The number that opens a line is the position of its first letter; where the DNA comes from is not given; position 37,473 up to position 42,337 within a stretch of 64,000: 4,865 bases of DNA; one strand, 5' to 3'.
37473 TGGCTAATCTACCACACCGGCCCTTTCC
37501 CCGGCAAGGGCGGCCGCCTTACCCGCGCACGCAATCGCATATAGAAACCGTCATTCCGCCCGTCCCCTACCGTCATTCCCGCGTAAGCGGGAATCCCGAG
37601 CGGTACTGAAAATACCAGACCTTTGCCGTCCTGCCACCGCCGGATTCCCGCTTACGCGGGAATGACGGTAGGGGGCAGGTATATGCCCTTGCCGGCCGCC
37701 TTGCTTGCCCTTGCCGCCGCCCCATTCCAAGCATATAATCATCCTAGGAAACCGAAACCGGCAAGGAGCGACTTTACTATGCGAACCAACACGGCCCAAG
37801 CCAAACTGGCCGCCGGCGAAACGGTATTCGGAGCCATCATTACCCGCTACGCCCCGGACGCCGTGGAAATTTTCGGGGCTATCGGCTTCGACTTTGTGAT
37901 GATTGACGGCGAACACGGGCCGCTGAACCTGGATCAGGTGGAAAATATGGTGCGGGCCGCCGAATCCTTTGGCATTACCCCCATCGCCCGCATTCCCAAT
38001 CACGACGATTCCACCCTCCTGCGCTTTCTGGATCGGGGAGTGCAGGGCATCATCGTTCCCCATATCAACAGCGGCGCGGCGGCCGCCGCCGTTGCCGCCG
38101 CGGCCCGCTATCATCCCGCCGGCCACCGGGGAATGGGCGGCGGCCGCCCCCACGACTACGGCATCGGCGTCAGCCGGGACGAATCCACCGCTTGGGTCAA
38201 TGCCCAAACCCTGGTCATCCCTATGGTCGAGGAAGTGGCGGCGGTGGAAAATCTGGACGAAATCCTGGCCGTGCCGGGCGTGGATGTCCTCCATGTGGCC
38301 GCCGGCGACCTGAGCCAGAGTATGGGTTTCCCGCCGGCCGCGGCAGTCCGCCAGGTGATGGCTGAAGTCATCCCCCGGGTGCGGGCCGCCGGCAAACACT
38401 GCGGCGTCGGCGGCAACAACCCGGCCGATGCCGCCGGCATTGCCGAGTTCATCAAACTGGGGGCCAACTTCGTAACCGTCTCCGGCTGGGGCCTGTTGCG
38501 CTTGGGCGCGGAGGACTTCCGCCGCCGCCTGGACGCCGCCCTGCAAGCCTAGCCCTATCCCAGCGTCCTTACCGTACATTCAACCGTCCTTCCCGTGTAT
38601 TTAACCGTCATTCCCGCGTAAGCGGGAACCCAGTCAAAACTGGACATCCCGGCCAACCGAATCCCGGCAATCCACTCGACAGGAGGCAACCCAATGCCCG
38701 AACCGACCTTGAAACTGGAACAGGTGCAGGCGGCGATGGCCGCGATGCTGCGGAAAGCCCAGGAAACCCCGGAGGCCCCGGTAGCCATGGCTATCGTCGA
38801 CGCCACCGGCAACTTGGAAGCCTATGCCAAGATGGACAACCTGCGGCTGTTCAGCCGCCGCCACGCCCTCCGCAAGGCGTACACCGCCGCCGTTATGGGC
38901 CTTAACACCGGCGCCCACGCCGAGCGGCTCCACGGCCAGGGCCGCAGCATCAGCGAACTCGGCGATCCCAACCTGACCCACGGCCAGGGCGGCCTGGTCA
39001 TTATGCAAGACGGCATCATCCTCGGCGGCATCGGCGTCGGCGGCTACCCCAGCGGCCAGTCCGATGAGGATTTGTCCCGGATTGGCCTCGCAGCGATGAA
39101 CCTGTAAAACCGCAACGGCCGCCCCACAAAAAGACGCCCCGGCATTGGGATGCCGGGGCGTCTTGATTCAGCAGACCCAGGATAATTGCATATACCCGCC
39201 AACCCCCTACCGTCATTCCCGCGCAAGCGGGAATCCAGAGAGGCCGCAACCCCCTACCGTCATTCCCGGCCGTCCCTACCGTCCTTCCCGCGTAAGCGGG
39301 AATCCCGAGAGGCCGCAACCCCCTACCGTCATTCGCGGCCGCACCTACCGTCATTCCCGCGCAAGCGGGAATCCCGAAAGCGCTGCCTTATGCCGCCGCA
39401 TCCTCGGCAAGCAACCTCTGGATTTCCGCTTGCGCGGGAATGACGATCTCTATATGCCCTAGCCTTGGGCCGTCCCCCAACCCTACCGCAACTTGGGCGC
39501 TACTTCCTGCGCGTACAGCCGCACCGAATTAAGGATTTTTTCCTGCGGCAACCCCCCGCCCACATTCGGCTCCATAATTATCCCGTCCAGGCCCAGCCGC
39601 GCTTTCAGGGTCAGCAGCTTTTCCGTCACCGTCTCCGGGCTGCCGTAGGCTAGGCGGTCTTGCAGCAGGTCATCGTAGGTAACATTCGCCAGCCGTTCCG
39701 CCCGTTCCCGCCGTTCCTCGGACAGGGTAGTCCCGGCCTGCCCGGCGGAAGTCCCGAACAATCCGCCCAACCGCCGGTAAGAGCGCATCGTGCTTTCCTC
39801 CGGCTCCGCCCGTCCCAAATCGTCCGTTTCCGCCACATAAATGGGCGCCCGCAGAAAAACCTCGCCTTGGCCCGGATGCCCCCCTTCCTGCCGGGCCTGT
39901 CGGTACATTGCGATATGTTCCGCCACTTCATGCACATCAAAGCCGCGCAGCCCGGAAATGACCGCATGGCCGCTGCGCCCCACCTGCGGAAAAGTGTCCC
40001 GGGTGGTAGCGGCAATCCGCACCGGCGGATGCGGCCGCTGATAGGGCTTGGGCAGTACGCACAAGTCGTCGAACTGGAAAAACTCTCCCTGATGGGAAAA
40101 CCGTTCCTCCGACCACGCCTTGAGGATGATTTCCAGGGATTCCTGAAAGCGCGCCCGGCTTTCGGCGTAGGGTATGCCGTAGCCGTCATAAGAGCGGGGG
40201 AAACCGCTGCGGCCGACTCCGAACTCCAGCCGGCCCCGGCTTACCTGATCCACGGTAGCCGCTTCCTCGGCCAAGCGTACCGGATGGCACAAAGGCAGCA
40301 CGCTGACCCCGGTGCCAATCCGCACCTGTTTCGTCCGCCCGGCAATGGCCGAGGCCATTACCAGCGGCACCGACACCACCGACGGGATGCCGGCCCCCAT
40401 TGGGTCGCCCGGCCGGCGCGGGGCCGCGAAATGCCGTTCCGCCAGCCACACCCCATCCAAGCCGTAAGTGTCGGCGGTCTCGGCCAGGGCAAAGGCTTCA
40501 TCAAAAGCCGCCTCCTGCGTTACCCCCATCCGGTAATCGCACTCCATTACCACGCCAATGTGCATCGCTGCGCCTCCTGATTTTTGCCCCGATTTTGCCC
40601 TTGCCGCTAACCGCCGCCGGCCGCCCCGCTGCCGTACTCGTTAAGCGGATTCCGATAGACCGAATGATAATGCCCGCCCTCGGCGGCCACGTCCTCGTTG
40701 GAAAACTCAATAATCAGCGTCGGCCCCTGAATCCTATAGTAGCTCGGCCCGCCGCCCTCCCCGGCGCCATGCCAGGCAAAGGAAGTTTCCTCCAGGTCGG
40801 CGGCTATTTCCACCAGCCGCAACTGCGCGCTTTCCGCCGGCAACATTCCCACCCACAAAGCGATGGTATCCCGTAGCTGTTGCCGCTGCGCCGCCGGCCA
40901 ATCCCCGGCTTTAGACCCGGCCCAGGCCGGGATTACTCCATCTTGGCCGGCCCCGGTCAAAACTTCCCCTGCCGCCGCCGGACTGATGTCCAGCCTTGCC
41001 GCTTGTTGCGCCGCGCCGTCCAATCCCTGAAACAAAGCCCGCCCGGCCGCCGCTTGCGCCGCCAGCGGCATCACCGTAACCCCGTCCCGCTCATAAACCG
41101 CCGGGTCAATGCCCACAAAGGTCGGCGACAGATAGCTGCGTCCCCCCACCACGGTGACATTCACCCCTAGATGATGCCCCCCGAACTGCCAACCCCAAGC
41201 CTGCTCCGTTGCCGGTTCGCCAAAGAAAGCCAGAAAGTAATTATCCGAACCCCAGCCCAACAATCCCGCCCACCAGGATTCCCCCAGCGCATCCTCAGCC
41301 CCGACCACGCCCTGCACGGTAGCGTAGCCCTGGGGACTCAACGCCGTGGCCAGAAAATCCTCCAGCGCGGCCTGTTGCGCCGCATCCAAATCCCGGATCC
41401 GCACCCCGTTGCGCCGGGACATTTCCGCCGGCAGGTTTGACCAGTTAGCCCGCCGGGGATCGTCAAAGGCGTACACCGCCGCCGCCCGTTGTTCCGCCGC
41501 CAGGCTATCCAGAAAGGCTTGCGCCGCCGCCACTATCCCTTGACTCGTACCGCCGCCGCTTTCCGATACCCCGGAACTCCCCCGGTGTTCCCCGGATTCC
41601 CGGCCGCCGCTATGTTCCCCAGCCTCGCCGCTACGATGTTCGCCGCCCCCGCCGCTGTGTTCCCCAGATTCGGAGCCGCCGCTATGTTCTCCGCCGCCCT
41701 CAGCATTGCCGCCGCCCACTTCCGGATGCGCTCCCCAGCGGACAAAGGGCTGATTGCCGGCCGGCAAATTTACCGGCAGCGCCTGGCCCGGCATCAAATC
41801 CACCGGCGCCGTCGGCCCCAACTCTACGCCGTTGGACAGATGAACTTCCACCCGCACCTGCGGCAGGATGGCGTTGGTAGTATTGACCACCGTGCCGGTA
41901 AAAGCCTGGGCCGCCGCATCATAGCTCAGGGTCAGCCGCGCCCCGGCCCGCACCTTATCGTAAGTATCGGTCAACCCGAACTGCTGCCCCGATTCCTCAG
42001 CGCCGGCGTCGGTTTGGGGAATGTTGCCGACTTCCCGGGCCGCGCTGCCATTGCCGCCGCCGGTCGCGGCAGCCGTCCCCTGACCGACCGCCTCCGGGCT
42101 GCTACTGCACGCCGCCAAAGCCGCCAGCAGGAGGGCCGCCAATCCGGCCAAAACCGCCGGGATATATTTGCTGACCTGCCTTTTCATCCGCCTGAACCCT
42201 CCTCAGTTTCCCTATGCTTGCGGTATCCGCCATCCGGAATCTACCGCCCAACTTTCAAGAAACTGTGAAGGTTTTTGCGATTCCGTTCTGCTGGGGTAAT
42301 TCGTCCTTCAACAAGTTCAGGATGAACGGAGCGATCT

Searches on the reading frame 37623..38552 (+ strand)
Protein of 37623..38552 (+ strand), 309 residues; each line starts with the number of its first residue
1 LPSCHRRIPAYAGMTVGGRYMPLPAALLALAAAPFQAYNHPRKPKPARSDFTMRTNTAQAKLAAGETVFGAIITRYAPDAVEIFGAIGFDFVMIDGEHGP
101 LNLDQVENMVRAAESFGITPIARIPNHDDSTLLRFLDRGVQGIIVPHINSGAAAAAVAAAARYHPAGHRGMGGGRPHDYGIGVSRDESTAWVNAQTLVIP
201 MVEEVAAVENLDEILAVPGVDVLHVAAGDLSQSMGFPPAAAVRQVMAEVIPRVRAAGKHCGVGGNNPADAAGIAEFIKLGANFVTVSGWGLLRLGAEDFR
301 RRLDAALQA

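Call 44: search_protein_families(library=pfam, proteins=[window:37623-38552:+], max_evalue=0.000001)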
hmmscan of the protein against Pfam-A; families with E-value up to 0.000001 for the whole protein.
window:37623-38552:+ (309 aa): 1 family
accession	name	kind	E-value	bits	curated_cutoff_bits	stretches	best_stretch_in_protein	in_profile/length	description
PF03328.21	HpcH_HpaI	-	3.7e-26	92.2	25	1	78-285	11-210/221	HpcH/HpaI aldolase/citrate lyase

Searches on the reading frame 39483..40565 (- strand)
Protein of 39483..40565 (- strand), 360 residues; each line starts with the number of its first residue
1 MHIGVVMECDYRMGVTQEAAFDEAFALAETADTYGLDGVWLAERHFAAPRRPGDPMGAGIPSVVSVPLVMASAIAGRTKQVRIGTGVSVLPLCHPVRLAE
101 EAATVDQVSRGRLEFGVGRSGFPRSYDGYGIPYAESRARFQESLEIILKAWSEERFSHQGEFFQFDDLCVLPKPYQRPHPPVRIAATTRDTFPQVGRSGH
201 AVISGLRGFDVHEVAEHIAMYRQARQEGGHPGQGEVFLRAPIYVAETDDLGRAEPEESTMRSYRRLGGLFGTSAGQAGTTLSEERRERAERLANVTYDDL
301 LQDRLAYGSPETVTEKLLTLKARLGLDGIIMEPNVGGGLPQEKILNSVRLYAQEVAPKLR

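Call 44: search_protein_families(library=pfam, proteins=[window:39483-40565:-], max_evalue=0.000001)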
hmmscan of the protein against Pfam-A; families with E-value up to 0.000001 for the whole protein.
window:39483-40565:- (360 aa): 1 family
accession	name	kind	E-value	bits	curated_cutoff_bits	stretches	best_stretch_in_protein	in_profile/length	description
PF00296.26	Bac_luciferase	-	1.3e-63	215.7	27.9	1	1-326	1-312/314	Luciferase-like monooxygenase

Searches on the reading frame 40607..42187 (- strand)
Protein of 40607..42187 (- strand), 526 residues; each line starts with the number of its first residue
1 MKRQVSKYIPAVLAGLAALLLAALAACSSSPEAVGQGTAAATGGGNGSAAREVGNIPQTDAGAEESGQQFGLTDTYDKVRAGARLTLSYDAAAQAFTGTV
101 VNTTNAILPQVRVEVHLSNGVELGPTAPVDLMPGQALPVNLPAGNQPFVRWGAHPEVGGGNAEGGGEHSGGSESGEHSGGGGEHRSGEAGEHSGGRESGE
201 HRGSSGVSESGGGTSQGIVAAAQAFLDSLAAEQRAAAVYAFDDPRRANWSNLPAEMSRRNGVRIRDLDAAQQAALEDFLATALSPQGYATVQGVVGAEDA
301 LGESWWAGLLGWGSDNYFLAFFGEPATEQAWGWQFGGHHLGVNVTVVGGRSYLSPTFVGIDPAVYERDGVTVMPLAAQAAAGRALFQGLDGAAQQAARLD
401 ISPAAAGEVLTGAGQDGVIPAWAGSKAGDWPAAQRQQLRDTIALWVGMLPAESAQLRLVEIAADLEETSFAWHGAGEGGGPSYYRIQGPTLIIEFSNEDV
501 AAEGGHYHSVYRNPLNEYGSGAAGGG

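Call 44: search_protein_families(library=pfam, proteins=[window:40607-42187:-], max_evalue=0.000001)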
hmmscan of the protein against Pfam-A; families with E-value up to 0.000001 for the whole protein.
window:40607-42187:- (526 aa): 1 family
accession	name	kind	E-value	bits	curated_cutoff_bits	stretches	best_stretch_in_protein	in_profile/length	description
PF12006.13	DUF3500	-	1.3e-78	265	27.2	1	214-519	4-296/297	Protein of unknown function (DUF3500)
